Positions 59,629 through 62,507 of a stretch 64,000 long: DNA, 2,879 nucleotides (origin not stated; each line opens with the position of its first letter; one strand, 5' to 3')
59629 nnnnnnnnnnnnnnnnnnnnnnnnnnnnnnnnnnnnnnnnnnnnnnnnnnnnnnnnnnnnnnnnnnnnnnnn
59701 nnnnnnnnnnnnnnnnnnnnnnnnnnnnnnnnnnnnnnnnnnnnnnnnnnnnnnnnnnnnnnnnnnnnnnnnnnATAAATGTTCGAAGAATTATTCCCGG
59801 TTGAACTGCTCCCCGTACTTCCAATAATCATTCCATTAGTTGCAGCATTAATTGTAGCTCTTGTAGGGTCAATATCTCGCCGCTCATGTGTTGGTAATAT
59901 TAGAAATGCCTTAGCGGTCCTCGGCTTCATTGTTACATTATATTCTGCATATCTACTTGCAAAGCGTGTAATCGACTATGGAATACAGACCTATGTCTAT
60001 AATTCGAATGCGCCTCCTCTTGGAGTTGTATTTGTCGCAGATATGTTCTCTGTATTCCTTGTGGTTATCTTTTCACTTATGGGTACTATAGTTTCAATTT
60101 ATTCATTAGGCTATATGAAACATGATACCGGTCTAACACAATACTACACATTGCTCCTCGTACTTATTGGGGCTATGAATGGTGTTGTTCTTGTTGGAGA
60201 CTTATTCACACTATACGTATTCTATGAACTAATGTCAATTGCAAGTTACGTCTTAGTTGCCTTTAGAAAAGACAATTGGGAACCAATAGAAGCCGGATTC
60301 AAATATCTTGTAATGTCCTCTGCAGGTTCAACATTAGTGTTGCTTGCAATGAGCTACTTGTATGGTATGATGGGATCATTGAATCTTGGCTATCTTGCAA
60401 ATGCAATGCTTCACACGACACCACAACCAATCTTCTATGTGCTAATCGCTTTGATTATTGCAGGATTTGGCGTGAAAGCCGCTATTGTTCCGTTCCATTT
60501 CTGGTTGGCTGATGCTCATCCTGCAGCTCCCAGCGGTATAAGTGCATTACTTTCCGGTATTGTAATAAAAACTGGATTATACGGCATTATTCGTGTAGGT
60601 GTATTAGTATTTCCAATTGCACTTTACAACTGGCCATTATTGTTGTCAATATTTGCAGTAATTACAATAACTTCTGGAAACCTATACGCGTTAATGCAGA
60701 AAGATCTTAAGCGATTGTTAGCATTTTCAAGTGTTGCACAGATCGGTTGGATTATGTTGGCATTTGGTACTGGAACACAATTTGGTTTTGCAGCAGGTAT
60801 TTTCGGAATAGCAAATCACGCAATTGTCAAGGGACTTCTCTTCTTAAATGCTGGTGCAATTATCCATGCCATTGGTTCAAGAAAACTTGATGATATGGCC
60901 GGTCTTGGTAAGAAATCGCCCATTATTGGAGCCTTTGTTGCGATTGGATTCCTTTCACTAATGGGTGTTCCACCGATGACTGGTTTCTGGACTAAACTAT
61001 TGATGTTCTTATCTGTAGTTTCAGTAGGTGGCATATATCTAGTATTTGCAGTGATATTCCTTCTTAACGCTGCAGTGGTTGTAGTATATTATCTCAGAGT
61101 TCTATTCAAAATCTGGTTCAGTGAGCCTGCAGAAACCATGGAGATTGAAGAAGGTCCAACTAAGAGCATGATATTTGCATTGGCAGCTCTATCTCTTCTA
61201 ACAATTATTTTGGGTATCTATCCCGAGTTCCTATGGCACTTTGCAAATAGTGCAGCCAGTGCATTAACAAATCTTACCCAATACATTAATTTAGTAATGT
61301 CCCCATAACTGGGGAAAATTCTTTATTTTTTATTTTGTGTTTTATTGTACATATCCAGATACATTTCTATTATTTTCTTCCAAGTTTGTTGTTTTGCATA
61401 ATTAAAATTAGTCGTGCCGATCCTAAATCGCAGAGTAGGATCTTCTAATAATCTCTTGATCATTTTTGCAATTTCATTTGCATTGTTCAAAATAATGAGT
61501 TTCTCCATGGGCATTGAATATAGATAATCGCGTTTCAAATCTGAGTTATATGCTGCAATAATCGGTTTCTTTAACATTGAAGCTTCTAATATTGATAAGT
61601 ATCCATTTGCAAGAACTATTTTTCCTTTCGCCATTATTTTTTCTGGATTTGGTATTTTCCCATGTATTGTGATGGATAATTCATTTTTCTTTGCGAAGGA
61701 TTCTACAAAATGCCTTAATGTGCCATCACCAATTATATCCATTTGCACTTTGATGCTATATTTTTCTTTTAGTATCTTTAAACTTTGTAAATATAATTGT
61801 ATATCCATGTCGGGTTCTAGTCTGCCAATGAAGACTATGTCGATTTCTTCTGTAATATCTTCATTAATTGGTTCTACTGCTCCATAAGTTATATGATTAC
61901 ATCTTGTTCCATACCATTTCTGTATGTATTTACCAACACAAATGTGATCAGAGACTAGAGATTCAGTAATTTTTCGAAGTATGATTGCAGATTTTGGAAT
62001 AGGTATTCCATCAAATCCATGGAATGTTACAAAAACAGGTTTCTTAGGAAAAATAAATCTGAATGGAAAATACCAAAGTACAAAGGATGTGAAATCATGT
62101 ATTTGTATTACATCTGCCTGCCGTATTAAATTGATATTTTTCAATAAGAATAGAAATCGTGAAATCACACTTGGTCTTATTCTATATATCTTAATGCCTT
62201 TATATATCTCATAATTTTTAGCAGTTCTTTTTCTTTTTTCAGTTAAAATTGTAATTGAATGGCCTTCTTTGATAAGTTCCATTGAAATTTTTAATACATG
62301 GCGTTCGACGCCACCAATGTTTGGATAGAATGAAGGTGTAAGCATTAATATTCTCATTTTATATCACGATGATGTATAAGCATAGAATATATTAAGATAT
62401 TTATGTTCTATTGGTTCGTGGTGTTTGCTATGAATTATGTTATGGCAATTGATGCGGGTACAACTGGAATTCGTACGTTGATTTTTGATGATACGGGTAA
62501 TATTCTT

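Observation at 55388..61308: Detached Mrp/Mbh-type antiporter module (J-like halves, K, L, M, N) that complements the D-less module 27 kb away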

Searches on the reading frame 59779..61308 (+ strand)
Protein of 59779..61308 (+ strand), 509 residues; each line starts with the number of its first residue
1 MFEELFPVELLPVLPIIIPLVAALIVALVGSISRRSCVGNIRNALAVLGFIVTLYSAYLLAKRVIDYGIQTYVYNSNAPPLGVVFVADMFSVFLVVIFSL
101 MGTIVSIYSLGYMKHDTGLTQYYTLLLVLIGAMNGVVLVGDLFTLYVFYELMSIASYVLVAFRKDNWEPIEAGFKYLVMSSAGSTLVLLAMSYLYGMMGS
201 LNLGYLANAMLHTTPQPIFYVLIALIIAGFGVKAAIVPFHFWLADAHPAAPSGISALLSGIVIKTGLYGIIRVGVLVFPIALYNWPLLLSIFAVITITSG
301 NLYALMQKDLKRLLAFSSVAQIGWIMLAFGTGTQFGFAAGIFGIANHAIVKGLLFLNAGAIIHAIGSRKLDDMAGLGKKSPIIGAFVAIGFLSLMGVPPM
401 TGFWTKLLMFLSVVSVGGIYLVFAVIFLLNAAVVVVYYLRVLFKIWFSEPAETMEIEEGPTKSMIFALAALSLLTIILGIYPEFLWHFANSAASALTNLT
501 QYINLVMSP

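Call 5: search_protein_families(library=pfam, proteins=[window:59779-61308:+], max_evalue=0.01)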
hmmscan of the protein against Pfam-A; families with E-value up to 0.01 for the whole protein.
window:59779-61308:+ (509 aa): 2 families
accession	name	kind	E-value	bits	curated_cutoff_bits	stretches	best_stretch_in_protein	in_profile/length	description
PF00361.26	Proton_antipo_M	-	6.4e-69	232.8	21.5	1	140-426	2-288/294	NADH:quinone oxidoreductase/Mrp antiporter, TM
PF00662.26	Proton_antipo_N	-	3e-07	30.7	24.5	1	83-123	11-51/51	NADH-Ubiquinone oxidoreductase (complex I), chain 5 N-terminus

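Call 46: search_protein_families(library=ncbifam, proteins=[window:59779-61308:+], max_evalue=0.001)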
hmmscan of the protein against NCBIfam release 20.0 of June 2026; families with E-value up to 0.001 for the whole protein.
window:59779-61308:+ (509 aa): 76 families (the best 25 are shown)
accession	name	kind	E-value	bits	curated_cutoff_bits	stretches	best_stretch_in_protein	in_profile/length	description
NF006240.0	PRK08376.1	subfamily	5.9e-111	371.9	662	1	10-507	5-518/521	putative monovalent cation/H+ antiporter subunit D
NF009306.0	PRK12663.1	equivalog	3.8e-91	306.4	542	1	11-507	5-492/498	Na+/H+ antiporter subunit D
NF006241.0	PRK08377.1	equivalog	1.1e-88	298.5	645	1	12-506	5-487/494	NADH dehydrogenase subunit N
NF005086.0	PRK06521.1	equivalog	9.3e-85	285.4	667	1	18-499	10-509/669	hydrogenase 4 subunit B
NF005818.0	PRK07691.1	equivalog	4.3e-81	273.4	586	1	13-507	7-494/496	Na+/H+ antiporter subunit D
NF006419.0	PRK08668.1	equivalog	2.1e-77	261.3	617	1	18-493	10-478/613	NADH dehydrogenase subunit M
TIGR01770.1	NDH_I_N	subfamily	4.6e-73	246.8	332.6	1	11-486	2-472/472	NADH-quinone oxidoreductase subunit NuoN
TIGR01972.1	NDH_I_M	subfamily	7.8e-73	245.8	263.8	1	16-497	5-483/486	NADH-quinone oxidoreductase subunit M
NF005097.0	PRK06525.1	equivalog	2.2e-72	244.3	430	1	12-477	5-470/480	hydrogenase 4 subunit D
NF009305.0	PRK12662.1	equivalog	4.5e-72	243.4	700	1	10-494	4-488/492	putative monovalent cation/H+ antiporter subunit D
NF009308.0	PRK12665.1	equivalog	2.5e-69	234.2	585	1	9-447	6-435/531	Na+/H+ antiporter subunit D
NF009287.0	PRK12647.1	equivalog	2.8e-67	227.9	937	1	17-502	4-488/773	putative monovalent cation/H+ antiporter subunit A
NF006236.0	PRK08375.1-1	equivalog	7.2e-67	226.4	663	1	11-491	8-490/493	putative monovalent cation/H+ antiporter subunit D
NF004442.0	PRK05777.1-5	equivalog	9.8e-67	226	523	1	9-493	7-478/483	NADH-quinone oxidoreductase subunit NuoN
NF009288.0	PRK12648.1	equivalog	5e-66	223.5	1104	1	16-496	7-486/954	monovalent cation/H+ antiporter subunit A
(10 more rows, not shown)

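Call 47: search_solved_structures(query=window:59779-61308:+, max_evalue=1e-30, show_alignments=2)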
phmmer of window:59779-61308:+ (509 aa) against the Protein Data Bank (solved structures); distinct sequences matched with E-value up to 1e-30: 32.
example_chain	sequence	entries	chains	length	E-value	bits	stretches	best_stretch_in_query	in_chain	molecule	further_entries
6cfw_H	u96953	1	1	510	3.2e-87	296.7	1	16-507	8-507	Monovalent cation/H+ antiporter subunit D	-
6u8y_H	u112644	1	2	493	1.6e-67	231.7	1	13-506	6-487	NADH dehydrogenase subunit N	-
7qru_D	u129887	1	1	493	1.3e-57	199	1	11-507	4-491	Na+/H+ antiporter subunit D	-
6z16_D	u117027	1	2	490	2e-50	175.3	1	11-507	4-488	Multisubunit Na+/H+ antiporter, D subunit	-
6u8y_X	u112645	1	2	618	2.9e-45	158.3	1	16-486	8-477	NADH dehydrogenase subunit M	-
7d3u_D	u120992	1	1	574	2.2e-44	155.4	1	14-453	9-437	Monovalent Na+/H+ antiporter subunit D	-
6hum_B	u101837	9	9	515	5.4e-44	154.1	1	85-471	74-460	NAD(P)H-quinone oxidoreductase subunit 2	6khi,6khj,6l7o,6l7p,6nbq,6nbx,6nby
7qru_A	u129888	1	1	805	1.3e-42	149.6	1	17-487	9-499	Na+/H+ antiporter subunit A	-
7eu3_B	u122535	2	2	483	4.3e-39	137.9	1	95-444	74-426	NAD(P)H-quinone oxidoreductase subunit 2, chloroplastic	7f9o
6hum_F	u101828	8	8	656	8.4e-39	137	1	10-443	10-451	NADH dehydrogenase subunit 5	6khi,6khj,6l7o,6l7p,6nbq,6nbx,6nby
7wff_B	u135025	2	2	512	2.3e-38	135.5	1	95-443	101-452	NAD(P)H-quinone oxidoreductase subunit 2, chloroplastic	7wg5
9grx_B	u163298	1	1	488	3e-38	135.2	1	94-444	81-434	NAD(P)H-quinone oxidoreductase subunit 2 A, chloroplastic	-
9grx_F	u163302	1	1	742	3e-37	131.9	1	10-442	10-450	NAD(P)H-quinone oxidoreductase subunit 5, chloroplastic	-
8qby_M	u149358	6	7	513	1.1e-36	130.1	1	13-497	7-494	NADH dehydrogenase subunit M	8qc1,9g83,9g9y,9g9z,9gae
7wff_F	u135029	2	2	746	1.3e-36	129.8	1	11-448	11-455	NAD(P)H-quinone oxidoreductase subunit 5, chloroplastic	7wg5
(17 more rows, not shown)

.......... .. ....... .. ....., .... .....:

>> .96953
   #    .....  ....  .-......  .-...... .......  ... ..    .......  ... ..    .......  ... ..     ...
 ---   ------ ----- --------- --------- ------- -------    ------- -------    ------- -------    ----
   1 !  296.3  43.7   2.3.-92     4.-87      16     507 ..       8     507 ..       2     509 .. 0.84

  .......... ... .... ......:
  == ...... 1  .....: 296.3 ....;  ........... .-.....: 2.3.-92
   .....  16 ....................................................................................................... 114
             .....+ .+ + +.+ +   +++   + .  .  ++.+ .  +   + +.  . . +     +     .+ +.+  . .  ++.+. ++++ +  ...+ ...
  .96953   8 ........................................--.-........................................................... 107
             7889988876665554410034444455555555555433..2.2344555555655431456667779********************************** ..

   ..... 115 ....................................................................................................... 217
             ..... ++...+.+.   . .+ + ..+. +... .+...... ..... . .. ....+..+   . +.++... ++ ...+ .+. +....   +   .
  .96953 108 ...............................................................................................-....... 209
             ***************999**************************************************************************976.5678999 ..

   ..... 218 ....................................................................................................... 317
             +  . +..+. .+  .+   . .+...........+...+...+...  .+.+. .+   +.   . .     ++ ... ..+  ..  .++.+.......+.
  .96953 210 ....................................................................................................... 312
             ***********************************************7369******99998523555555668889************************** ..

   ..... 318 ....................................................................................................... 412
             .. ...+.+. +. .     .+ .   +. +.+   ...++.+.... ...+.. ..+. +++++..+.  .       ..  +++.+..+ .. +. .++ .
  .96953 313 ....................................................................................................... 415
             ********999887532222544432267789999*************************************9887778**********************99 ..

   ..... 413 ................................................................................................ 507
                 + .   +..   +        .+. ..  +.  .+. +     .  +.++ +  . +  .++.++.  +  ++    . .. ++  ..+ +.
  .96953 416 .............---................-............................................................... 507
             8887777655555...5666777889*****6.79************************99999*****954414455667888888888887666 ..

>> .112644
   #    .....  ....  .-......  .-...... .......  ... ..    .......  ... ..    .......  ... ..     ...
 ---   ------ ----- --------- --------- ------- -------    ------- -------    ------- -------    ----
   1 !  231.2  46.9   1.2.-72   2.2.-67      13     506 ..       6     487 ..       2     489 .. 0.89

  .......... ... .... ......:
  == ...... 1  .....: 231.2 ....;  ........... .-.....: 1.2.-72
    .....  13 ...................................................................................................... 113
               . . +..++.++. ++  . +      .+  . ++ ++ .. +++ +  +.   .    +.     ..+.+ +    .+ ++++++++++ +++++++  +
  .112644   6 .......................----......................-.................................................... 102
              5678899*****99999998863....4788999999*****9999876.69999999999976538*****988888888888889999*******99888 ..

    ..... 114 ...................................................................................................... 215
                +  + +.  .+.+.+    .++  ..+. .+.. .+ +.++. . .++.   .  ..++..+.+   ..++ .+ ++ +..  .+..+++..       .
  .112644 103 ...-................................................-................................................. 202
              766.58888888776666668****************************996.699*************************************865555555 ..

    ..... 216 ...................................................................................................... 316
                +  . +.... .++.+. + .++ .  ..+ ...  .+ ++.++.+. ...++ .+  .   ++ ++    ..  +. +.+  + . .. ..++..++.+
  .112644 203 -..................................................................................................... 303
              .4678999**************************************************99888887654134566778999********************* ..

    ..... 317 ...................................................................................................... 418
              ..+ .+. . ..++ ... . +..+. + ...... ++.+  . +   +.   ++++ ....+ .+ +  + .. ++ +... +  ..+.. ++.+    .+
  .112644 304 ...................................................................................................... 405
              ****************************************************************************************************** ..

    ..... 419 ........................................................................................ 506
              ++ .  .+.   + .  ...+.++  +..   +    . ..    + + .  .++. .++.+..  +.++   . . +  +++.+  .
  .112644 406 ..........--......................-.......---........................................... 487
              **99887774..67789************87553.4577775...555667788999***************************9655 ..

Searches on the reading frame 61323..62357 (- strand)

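Call 5: search_protein_families(library=pfam, proteins=[window:61323-62357:-], max_evalue=0.01)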
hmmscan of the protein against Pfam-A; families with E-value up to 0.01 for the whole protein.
window:61323-62357:- (344 aa): 4 families
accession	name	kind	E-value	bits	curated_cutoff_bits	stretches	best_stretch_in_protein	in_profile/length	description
PF13439.12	Glyco_transf_4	-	2.1e-14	54.3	28.5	1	14-148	1-147/170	Glycosyltransferase Family 4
PF00534.26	Glycos_transf_1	-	1e-10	41.8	26.4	1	169-315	13-167/172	Glycosyl transferases group 1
PF13692.12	Glyco_trans_1_4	-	1.6e-09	38.6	27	1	173-306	3-142/142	Glycosyl transferases group 1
PF13477.12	Glyco_trans_4_2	-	0.00086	19.9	23.4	1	18-96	10-90/139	Glycosyl transferase 4-like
